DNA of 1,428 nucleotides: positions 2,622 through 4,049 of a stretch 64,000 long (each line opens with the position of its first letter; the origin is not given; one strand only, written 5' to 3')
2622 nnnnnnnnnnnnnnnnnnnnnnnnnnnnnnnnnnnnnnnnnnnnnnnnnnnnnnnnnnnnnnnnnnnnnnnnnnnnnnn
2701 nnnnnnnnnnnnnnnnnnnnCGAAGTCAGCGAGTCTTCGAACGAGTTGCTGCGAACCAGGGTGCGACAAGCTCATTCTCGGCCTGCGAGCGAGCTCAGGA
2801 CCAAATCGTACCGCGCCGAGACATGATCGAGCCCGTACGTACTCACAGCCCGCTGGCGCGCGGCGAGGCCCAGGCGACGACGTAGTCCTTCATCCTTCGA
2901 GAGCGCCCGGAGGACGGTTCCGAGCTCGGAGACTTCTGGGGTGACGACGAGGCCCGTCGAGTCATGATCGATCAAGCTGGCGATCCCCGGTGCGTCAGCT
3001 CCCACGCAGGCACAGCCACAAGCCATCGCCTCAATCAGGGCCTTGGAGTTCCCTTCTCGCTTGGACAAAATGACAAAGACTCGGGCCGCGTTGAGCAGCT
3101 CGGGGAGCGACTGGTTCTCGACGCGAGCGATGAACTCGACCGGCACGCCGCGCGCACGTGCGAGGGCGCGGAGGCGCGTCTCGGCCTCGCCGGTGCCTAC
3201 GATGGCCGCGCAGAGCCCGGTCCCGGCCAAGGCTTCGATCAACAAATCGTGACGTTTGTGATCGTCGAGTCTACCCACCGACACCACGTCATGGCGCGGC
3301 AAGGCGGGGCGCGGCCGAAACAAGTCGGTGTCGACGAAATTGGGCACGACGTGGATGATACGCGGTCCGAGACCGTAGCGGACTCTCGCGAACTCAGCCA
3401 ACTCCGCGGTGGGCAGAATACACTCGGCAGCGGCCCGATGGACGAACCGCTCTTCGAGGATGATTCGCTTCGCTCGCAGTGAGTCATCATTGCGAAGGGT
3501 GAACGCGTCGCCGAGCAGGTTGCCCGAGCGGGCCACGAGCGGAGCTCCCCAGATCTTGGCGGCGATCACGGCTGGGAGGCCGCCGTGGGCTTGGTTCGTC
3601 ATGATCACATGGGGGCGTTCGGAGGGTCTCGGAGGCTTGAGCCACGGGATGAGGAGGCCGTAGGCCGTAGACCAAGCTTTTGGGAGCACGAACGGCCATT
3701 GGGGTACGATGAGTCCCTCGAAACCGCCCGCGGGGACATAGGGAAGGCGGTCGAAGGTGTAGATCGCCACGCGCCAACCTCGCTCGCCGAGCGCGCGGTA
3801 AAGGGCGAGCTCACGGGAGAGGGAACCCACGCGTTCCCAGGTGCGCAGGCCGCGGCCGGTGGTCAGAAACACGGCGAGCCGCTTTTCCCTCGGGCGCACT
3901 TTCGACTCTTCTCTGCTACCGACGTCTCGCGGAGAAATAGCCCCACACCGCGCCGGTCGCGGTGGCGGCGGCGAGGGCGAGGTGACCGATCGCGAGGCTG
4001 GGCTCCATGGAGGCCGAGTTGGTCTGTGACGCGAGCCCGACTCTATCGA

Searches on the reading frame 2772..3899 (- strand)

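Call 66: search_protein_families(library=pfam, proteins=[window:2772-3899:-], max_evalue=0.00001)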
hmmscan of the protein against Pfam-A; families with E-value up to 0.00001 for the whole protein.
window:2772-3899:- (375 aa): 5 families
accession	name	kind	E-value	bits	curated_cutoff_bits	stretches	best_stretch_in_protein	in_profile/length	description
PF00534.26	Glycos_transf_1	-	4.3e-28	98.4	26.4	1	202-350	15-172/172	Glycosyl transferases group 1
PF13692.12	Glyco_trans_1_4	-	1.9e-21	77.2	27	1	203-333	2-139/142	Glycosyl transferases group 1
PF13439.12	Glyco_transf_4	-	2.2e-13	51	28.5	1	32-192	10-169/170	Glycosyltransferase Family 4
PF13579.12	Glyco_trans_4_4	-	1e-11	45.9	29.7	1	32-187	9-157/158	Glycosyl transferase 4-like domain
PF13524.12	Glyco_trans_1_2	-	2.3e-11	44.2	25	1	219-361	4-139/144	Glycosyl transferase-like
